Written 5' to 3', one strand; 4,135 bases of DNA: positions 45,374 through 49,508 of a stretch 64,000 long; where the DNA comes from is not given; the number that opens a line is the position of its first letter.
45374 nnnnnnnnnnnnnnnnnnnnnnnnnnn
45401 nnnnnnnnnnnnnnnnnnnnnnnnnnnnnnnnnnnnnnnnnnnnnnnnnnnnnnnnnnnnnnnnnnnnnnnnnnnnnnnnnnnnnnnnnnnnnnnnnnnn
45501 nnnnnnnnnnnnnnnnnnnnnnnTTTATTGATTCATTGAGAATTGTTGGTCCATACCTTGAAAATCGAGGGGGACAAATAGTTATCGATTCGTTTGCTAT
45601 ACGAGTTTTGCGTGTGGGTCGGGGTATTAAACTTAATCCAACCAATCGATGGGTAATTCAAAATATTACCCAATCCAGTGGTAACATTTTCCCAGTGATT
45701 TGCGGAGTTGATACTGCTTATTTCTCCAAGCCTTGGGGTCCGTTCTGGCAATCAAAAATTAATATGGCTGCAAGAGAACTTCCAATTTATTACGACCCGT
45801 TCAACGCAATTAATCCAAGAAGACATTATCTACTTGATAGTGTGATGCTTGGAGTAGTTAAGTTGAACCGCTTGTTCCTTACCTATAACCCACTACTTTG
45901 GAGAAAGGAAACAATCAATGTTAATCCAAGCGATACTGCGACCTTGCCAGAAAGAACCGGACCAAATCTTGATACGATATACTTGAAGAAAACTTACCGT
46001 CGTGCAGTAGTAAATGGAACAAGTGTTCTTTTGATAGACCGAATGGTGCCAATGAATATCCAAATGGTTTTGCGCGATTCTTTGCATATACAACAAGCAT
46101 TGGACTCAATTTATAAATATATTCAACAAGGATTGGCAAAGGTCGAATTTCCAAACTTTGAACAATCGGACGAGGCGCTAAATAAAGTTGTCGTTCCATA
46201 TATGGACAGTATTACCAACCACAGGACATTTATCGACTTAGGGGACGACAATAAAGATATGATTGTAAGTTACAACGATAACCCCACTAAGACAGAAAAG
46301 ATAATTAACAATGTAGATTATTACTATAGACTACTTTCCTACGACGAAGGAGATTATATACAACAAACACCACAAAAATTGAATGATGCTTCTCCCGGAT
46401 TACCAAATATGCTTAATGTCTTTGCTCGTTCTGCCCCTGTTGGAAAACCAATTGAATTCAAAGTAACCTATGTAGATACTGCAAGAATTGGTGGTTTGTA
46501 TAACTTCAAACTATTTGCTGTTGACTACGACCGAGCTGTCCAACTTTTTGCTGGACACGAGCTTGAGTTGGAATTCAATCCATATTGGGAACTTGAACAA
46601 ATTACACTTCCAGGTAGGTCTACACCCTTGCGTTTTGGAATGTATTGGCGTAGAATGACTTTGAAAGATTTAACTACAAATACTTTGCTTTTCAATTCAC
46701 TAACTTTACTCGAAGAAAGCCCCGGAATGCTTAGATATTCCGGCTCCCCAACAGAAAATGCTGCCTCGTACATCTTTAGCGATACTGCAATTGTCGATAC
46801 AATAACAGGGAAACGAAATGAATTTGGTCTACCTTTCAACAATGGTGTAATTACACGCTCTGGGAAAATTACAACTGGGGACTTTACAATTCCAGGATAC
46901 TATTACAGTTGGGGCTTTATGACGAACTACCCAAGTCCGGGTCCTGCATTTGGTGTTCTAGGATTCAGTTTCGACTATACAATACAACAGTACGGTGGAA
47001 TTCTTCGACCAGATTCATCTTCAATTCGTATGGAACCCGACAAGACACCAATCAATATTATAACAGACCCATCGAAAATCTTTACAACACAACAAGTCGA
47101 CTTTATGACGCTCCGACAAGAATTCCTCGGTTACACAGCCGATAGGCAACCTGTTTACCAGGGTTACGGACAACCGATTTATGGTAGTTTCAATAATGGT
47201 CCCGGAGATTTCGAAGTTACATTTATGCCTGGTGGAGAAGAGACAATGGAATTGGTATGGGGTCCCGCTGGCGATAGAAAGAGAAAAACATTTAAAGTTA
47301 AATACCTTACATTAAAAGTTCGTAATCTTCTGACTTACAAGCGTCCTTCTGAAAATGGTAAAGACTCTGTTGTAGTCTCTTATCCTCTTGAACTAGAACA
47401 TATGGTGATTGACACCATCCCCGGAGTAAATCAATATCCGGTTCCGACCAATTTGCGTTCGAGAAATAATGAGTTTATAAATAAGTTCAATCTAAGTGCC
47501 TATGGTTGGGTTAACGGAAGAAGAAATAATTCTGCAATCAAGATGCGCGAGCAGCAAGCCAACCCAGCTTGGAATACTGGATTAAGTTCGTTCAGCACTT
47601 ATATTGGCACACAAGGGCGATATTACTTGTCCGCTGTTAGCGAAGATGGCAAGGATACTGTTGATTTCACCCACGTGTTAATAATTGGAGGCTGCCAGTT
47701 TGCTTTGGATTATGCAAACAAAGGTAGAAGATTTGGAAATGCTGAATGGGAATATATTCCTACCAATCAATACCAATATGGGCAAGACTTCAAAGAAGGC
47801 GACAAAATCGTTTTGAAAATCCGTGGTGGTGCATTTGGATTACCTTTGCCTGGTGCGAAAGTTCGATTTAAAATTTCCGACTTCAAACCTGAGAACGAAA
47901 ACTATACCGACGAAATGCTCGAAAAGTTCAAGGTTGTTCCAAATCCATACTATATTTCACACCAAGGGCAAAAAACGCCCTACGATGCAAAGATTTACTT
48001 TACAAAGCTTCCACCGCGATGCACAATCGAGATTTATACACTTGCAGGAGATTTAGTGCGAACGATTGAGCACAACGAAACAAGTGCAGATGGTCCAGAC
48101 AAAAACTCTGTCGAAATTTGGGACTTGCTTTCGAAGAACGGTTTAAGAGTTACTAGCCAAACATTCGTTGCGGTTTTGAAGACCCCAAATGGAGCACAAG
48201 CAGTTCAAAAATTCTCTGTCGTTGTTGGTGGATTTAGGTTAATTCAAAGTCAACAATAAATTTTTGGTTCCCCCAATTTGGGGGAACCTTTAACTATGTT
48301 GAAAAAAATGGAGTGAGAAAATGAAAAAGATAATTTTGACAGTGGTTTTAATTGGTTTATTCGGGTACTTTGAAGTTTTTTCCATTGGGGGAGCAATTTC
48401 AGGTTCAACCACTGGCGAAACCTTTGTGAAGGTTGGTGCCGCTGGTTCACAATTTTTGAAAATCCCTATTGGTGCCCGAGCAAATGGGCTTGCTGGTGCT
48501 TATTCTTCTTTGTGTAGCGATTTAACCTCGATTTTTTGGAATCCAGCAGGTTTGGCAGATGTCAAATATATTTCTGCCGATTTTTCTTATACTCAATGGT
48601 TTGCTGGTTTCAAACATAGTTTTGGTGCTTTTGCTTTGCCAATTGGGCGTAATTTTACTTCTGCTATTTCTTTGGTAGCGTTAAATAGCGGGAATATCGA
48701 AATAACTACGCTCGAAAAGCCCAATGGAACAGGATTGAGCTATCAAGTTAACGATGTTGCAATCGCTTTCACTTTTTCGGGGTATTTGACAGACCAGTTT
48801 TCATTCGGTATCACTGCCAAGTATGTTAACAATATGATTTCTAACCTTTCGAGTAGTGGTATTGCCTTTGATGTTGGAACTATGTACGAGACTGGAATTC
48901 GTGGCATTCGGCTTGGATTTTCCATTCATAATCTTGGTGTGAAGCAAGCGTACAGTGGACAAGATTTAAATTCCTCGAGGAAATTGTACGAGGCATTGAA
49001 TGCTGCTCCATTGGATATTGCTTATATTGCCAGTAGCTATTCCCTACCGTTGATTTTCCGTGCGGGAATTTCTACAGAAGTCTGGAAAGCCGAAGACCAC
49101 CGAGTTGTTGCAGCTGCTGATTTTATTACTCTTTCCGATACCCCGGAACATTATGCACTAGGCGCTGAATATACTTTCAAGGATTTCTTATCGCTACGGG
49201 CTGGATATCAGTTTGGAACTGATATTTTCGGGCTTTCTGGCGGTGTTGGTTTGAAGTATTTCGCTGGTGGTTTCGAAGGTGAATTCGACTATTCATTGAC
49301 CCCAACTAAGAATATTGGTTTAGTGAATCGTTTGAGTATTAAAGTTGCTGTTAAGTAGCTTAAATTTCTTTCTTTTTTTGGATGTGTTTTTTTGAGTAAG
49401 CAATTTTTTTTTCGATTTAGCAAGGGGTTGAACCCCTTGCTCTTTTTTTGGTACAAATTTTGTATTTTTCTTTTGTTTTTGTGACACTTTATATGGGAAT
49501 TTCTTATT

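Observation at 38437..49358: Four co-directional envelope genes look like one uncharacterised cell-surface module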

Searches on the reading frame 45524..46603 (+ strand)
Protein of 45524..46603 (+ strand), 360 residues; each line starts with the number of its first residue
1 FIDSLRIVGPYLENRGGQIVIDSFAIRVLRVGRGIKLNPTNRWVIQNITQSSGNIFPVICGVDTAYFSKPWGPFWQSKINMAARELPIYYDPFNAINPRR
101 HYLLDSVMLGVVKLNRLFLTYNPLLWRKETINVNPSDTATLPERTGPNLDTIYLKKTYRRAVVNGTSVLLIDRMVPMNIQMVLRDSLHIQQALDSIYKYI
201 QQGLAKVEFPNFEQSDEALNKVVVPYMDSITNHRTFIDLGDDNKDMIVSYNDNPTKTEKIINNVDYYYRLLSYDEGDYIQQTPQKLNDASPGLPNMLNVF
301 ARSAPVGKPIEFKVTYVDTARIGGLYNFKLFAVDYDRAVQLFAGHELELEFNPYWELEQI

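Call 29: search_protein_families(library=pfam, proteins=[window:45524-46603:+], max_evalue=5)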
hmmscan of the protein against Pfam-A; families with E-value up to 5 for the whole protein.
window:45524-46603:+ (360 aa): 1 family
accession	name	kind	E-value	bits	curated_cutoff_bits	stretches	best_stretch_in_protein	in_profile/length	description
PF21191.3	CvfB_1st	-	0.14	12.5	27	1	235-259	15-39/62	CvfB first S1-like domain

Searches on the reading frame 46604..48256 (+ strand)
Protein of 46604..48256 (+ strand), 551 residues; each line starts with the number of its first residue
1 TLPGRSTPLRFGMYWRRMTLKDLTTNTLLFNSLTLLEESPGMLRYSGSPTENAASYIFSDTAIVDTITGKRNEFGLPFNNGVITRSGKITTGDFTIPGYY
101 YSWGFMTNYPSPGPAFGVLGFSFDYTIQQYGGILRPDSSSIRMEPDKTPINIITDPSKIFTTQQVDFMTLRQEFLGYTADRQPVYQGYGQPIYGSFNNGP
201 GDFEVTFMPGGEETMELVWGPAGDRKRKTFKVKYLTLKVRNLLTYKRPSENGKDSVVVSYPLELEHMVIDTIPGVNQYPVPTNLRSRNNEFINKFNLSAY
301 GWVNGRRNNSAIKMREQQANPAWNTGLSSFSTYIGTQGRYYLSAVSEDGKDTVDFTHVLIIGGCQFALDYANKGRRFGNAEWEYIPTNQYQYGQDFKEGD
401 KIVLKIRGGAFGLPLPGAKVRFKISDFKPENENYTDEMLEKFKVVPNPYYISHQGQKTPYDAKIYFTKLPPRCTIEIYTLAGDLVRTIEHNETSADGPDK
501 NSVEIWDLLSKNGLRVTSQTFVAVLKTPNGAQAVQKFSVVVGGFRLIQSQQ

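Call 40: predict_structure(alignment_id=A3)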
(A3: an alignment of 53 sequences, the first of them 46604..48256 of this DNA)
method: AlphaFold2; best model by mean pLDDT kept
length: 551 residues; sequences in the alignment: 53
mean_pLDDT: 84.5   pTM: 0.74
mean pLDDT of the five models: 84.5, 83.0, 82.0, 81.6, 81.4
residues with pLDDT >= 90: 247; 70-90: 222; 50-70: 61; < 50: 21
segments of 3 or more residues with pLDDT < 50: 109-114, 455-460, 544-551
pLDDT, mean of each block of 10 residues (from residue 1): 78 88 83 83 79 90 89 93 88 68 67 54 88 95 95 91 89 92 89 91 98 97 93 98 87 77 95 83 92 97 93 91 80 95 98 98 97 93 95 94 97 90 68 76 73 52 73 86 85 60 70 69 87 85 45 33
secondary structure, 60 per line:
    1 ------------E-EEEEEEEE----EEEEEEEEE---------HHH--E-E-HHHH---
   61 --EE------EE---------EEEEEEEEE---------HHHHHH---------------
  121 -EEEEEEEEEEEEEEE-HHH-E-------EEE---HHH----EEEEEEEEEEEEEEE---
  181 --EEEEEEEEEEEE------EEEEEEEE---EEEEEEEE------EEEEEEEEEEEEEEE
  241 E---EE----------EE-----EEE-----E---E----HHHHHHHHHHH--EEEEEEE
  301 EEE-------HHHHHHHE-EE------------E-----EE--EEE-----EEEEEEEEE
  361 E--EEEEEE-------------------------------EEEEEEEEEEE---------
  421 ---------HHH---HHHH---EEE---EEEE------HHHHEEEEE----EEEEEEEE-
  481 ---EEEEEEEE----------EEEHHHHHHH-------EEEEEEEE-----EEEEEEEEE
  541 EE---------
elements in order: E15-22 E27-35 H54-57 E82-90 H100-105 E122-136 E150-152 E163-177 E183-194 E201-208 E212-219 E226-241 E264-266 H281-291 E294-303 H311-317 E344-346 E352-361 E364-369 E401-411 H436-439 E443-445 E449-452 H459-462 E463-467 E472-479 E484-491 E502-504 H505-511 E519-526 E532-542

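Call 43: fold_search(model_id=the predicted structure, library=pdb)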
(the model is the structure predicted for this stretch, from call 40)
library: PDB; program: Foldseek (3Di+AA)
matches with E <= 10: 1025; with E <= 0.001: 3
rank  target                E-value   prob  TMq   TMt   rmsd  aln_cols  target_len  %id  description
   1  8pn3_A                2.5e-04  0.60  0.12  0.18  26.4       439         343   10  Crystal structure of the HC7-Glu200Ala mutant complexed to a tetraglycopeptide. (released 2024-03-06)
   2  8pmu                  5.1e-04  0.47  0.12  0.18  26.4       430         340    9  Crystal structure of the HC7 apo form (released 2024-03-06)
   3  8pn5_E                8.8e-04  0.44  0.12  0.18  27.2       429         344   10  Crystal structure of the HC7-Glu200Ala mutant complexed to a triglycopeptide (released 2024-03-06)
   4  5xyr                  1.2e-03  0.44  0.14  0.06  31.6       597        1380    8  Crystal structure of a serine protease from Streptococcus species (released 2018-08-08)
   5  8pn5_B                1.2e-03  0.41  0.12  0.18  26.7       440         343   10  Crystal structure of the HC7-Glu200Ala mutant complexed to a triglycopeptide (released 2024-03-06)
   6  8coe_C                1.3e-03  0.20  0.11  0.09  30.6       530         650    8  complement C5 in complex with the LCP0195 nanobody (released 2024-01-03)
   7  8pn5_D                1.8e-03  0.35  0.12  0.18  26.8       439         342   10  Crystal structure of the HC7-Glu200Ala mutant complexed to a triglycopeptide (released 2024-03-06)
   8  7ad6_B                1.8e-03  0.28  0.13  0.11  30.0       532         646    9  Crystal structure of human complement C5 in complex with the K92 bovine knob domain peptide. (released 2021-03-10)
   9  6za2_B                1.9e-03  0.21  0.12  0.07  35.2       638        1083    9  Crystal structure of dimeric latent PorU from Porphyromonas gingivalis (released 2021-09-29)
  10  9fly_A                2.0e-03  0.18  0.10  0.07  63.6       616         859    8  CryoEM structure of the base (4151-5009) in the grappling hook protein A (GhpA) in the bacterium Aureispira sp. CCB-QB (released 2024-10-16)
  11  8pn5_C                2.2e-03  0.30  0.12  0.17  27.6       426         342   10  Crystal structure of the HC7-Glu200Ala mutant complexed to a triglycopeptide (released 2024-03-06)
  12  6za2_A                2.8e-03  0.33  0.12  0.07  33.0       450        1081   11  Crystal structure of dimeric latent PorU from Porphyromonas gingivalis (released 2021-09-29)
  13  1xf1_A                3.2e-03  0.35  0.13  0.08  38.9       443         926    8  Structure of C5a peptidase- a key virulence factor from Streptococcus (released 2005-11-22)
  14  6xi3                  3.2e-03  0.21  0.11  0.15  38.7       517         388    9  Crystal structure of tetra-tandem repeat in extending region of large adhesion protein (released 2020-10-14)
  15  8pn3_B                3.6e-03  0.28  0.12  0.18  26.8       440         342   10  Crystal structure of the HC7-Glu200Ala mutant complexed to a tetraglycopeptide. (released 2024-03-06)
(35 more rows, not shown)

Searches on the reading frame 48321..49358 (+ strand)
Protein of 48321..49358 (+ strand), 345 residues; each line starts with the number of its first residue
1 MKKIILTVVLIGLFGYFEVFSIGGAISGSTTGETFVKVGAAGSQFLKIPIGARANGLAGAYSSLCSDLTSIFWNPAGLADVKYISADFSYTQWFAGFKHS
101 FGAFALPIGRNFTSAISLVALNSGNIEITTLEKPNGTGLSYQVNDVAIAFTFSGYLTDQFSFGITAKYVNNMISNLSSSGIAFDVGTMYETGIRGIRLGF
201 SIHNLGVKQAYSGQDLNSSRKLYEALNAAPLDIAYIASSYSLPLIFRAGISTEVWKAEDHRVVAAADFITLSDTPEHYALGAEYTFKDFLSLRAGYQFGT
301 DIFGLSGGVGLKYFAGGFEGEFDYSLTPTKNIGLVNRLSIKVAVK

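Call 3: search_protein_families(library=pfam, proteins=[window:48321-49358:+], max_evalue=0.01)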
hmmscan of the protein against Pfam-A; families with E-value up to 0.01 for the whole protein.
window:48321-49358:+ (345 aa): 2 families
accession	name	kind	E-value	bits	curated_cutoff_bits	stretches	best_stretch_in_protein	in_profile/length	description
PF03349.22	Toluene_X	-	0.00012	21.1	29.7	0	277-299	318-340/421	Outer membrane protein transport protein (OMPP1/FadL/TodX)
PF19572.5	PorV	-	0.00058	19.9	27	1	40-182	10-152/243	Type IX secretion system protein PorV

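Call 4: search_protein_families(library=ncbifam, proteins=[window:48321-49358:+], max_evalue=0.01)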
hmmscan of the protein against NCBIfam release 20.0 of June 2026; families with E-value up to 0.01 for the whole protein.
window:48321-49358:+ (345 aa): 4 families
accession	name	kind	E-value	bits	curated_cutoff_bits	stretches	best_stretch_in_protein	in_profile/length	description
NF033709.1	PorV_fam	subfamily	1.2e-50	173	90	1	42-342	3-324/326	PorV/PorQ family protein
NF033711.1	T9SS_PorQ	equivalog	9.2e-28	97.2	220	1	40-298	23-283/335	type IX secretion system protein PorQ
NF033710.1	T9SS_OM_PorV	equivalog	3.5e-17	62.7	250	1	38-215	21-214/367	type IX secretion system outer membrane channel protein PorV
NF052325.1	PorVQ2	equivalog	5.5e-17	61.7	325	1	44-268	28-257/354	putative type IX sorting system protein PorV2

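Call 20: search_solved_structures(query=window:48321-49358:+, max_evalue=1)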
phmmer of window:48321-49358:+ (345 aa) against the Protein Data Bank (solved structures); distinct sequences matched with E-value up to 1: 4.
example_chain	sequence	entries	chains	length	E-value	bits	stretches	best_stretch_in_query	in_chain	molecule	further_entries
6h3i_F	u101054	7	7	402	1.3e-07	34.3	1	41-218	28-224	PorV | Type IX secretion system protein PorV domain-containing protein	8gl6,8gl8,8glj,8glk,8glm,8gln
2k8y_A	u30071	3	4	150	0.27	13.5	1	188-257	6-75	Uncharacterized protein MJ0187 | Regulatory protein Cgi121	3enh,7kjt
8up5_C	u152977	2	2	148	0.3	13.4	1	188-257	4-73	Regulatory protein Cgi121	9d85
8unk_C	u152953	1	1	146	0.38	13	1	190-257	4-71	Regulatory protein Cgi121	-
